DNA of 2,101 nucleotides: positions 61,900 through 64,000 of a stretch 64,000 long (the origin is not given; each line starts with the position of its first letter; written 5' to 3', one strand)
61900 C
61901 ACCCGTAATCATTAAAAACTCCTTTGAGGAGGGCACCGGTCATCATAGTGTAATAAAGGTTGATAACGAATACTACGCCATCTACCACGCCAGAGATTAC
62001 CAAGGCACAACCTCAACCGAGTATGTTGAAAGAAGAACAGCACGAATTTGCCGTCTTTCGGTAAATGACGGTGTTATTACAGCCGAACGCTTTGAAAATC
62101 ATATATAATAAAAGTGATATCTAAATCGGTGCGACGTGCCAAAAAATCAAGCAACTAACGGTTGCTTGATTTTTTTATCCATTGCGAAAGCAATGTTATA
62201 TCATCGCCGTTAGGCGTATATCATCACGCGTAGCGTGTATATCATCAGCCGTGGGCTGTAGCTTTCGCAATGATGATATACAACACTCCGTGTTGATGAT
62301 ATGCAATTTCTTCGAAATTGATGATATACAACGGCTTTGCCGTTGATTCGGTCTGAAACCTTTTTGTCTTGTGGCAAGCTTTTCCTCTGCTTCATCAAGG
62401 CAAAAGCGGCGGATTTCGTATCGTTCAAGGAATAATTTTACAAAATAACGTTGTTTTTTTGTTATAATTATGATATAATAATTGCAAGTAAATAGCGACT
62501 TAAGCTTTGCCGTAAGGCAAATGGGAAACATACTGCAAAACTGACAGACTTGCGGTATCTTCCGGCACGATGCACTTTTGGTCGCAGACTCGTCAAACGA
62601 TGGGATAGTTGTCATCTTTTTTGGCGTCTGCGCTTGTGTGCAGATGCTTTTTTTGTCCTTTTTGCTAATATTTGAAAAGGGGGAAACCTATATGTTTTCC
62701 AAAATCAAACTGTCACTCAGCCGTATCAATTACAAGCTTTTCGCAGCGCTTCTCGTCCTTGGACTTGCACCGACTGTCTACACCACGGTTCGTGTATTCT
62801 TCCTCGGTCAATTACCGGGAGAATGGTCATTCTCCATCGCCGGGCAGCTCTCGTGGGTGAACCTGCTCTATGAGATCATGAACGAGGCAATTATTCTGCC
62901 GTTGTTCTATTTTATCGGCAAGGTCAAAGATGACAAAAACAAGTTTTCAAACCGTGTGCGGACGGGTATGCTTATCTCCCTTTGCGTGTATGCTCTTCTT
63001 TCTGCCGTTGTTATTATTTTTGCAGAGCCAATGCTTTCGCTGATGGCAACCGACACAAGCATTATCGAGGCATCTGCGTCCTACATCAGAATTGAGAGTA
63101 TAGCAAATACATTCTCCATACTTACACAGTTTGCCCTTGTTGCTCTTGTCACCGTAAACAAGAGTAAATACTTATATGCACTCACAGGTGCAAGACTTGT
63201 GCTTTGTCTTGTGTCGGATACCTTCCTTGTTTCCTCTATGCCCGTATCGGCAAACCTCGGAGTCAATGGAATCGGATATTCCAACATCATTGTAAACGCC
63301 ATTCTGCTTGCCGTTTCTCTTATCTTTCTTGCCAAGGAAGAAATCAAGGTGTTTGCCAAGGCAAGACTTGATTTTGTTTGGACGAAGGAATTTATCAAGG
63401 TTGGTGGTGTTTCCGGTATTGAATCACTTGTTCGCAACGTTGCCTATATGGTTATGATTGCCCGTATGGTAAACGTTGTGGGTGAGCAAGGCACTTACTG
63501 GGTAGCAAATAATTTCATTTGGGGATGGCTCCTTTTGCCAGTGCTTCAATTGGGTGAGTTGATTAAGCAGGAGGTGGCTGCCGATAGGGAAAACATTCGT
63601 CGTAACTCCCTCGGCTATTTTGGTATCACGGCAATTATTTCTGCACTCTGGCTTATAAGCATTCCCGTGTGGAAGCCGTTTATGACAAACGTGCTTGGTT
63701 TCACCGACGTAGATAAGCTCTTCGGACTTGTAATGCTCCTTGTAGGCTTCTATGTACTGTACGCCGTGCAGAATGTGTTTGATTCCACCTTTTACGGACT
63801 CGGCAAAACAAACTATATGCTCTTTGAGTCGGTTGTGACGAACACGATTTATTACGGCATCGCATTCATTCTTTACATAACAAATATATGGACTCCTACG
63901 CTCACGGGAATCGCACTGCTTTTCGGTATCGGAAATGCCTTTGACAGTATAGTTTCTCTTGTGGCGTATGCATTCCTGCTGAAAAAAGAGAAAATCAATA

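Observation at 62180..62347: Six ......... repeats (3 direct + 3 inverted) interleaved with seven unrelated mini-hairpins: iteron/centromere-like array or multi-hairpin RNA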

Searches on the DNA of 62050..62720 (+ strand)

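Call 8: search_rna_families(source=window, start=62050, end=62720, threshold=evalue, max_evalue=10, show_alignments=3)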
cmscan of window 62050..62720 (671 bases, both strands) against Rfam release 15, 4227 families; matches with E-value up to 10: 17.
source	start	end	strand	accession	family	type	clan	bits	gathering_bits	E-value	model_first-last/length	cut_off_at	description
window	62193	62266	-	RF01706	Gut-1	Gene; sRNA;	-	23.1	50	0.047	1-77/77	no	Gut-1 RNA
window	62079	62175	+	RF02432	SpF25_sRNA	Gene; sRNA;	-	22.9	48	0.28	1-102/102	no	Streptococcus sRNA SpF25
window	62265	62328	+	RF00093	SNORD18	Gene; snRNA; snoRNA; CD-box;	CL00047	22.6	41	0.11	1-71/71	no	Small nucleolar RNA SNORD18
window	62141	62201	-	RF02432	SpF25_sRNA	Gene; sRNA;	-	22.4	48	0.37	1-102/102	no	Streptococcus sRNA SpF25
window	62214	62309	+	RF04151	MIR4387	Gene; miRNA;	CL00144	19.4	84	0.38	1-109/109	no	MIR4387 microRNA precursor family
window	62267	62346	+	RF01563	DdR13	Gene; snRNA; snoRNA; CD-box;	-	18.2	65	0.38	1-80/80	no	Dictyostelium snoRNA DdR13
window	62412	62461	+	RF01810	pntA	Gene; sRNA;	-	17.2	54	8.1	1-62/62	no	pntA sRNA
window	62263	62318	+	RF01279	snoR53Y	Gene; snRNA; snoRNA; CD-box;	CL00080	15.9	43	6.7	1-76/76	no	Small nucleolar RNA snoR53Y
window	62619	62695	+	RF04308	HCV_SL2531-SL2549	Cis-reg;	-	15.6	56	1.4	1-72/72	no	Hepatitis C virus stem-loop SL2531 and SL2549AU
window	62647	62679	-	RF02098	DGCR5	Gene; lncRNA;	-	15.2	50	4.5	22-49/49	no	DiGeorge syndrome critical region gene 5 conserved region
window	62123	62217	-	RF02573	LLnc147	Gene; sRNA;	-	14.8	127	8.4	1-102/102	no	Lactococcus lactis non-coding RNA 147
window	62439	62475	-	RF00823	lsy-6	Gene; miRNA;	-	14.1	60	8.2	18-56/74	no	lsy-6 microRNA precursor family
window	62115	62179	+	RF02637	EF0408_EF0409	Gene; sRNA;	-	13.8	440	0.37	1-412/412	no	Enterococcus sRNA EF0408_EF0409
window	62389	62559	+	RF03065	IS605-orfB-I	Gene; sRNA;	-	13.1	94.2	3.4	1-214/214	no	IS605-orfB-I RNA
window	62141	62212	-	RF01474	rli42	Gene; sRNA;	-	12.4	80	4.7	1-171/171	no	Listeia sRNA rli42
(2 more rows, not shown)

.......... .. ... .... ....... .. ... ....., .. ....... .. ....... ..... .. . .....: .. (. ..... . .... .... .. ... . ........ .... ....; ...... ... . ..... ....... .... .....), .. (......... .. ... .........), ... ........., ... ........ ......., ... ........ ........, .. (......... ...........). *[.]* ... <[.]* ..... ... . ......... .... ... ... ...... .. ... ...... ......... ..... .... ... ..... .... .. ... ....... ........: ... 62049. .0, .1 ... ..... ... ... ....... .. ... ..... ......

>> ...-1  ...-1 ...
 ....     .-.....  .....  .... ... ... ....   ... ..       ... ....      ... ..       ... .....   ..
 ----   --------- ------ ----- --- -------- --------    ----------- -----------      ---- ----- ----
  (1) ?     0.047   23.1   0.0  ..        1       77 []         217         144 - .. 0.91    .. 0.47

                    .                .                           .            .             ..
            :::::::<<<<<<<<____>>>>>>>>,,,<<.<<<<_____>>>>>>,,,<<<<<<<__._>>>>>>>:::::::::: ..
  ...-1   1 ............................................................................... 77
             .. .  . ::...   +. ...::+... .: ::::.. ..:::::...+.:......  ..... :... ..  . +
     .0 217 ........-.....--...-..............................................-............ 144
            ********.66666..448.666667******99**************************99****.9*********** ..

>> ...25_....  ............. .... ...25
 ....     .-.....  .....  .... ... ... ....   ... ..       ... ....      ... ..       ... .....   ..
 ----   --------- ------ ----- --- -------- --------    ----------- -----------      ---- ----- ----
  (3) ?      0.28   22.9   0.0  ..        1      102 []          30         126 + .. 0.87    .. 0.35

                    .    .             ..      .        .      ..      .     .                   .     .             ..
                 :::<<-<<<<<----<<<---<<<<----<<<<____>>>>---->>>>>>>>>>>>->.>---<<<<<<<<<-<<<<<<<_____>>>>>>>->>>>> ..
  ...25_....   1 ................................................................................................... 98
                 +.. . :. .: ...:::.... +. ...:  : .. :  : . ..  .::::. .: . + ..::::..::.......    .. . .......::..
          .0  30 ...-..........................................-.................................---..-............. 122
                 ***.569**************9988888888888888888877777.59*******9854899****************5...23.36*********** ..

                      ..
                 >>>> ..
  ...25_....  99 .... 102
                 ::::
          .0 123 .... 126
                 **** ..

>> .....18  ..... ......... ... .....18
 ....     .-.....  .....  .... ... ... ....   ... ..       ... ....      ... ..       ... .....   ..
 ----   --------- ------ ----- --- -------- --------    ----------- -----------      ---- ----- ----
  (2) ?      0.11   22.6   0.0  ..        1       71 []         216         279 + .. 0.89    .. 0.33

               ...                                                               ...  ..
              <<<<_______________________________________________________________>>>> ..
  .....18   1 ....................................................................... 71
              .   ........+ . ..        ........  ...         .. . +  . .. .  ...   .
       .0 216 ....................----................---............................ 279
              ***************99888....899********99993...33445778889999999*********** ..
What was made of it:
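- On Gut-1 RNA (RF01706): Best match 62193-62266 on the minus strand: 23.1 bits, E = 0.047 (call 8).
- Closest known: Gut-1 RNA motif. Different: The window array scores 23.1 bits against a threshold of 50 (call 8).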

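Call 11: search_dna_similar(query=window:62170-62360:+, collection=plasmids, mode=distant, max_evalue=1)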
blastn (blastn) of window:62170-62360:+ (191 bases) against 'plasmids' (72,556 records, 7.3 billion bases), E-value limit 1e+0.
Records with a match: 3; places in all: 3; records where one place covers at least 80% of the query: 0.
Best place of each record, by identity: 80-90% 3.
By first word of the organism name: Vibrio 3.
By predicted mobility (MOB-suite, as given by PLSDB): mobilizable 3.
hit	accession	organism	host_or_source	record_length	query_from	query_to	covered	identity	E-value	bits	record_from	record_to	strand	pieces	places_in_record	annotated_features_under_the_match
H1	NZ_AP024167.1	Vibrio alfacsensis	-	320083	123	157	18%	85.7%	5e-1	42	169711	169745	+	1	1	hypothetical protein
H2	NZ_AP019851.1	Vibrio alfacsensis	-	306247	123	157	18%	85.7%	5e-1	42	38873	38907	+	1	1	hypothetical protein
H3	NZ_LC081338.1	Vibrio sp. 04Ya108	-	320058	123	157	18%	85.7%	5e-1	42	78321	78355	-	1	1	hypothetical protein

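Call 12: search_dna_similar(query=window:62170-62360:+, collection=phages, mode=distant, max_evalue=1)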
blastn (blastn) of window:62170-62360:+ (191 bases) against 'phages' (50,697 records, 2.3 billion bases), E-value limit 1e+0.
No match.
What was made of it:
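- On Plasmid/phage iterons or parC centromere: No plasmid or phage similarity (calls 11, 12).
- No similar DNA in the plasmid or phage collections (calls 11, 12).
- Tried and rejected: blastn of the array against the plasmid and phage collections: no related hit (three 35-nt chance matches in Vibrio plasmids; nothing in phages) (calls 11, 12).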

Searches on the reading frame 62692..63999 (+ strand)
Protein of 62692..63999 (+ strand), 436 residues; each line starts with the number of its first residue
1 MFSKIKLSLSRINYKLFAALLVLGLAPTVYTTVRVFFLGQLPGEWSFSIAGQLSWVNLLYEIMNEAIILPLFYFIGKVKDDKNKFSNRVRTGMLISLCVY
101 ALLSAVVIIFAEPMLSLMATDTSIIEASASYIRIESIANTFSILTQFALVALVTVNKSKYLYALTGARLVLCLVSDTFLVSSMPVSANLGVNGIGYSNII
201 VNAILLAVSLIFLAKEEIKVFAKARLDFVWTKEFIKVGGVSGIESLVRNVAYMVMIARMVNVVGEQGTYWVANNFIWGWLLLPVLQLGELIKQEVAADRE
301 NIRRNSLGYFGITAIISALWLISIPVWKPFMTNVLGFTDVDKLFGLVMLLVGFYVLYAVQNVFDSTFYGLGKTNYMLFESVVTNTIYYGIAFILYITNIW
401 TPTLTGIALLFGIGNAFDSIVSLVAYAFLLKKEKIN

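Call 41: find_related_loci(query=window:62692-63999:+, collection=metagenome_contigs, flank=3000)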
Query window:62692-63999:+ (436 aa) in metagenome_contigs; peptide patterns used: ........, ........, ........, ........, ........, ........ (x = any residue, [..] = any of these).
600 stretches matched a pattern (row limit reached: there are more); 405 encode a relative of the query (tblastn E <= 1e-3); the best 80 are kept; 80 distinct loci.
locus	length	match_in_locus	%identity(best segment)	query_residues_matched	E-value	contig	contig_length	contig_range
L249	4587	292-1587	84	3-434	0e+0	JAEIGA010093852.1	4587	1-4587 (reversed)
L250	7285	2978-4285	85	1-436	0e+0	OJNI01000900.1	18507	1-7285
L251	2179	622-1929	81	1-436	0e+0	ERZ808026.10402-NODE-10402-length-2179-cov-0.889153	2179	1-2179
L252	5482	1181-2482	80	3-436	0e+0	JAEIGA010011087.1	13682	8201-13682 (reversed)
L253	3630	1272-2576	79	1-435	0e+0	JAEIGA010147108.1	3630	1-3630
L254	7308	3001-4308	81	1-436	0e+0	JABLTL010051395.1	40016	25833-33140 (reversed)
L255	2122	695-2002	78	1-436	0e+0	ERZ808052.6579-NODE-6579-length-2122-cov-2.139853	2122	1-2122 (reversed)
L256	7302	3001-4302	75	3-436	0e+0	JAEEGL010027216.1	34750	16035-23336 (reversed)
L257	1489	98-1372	77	11-435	0e+0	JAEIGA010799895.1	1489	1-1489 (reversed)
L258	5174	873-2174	76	3-436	0e+0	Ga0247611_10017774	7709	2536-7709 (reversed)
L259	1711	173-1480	74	1-436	0e+0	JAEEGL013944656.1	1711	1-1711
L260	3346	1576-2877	73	3-436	0e+0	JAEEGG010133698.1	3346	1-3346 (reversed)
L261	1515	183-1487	74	1-435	0e+0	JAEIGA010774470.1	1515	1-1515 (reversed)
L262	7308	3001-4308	76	1-436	0e+0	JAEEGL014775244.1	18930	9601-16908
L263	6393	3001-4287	76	8-436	0e+0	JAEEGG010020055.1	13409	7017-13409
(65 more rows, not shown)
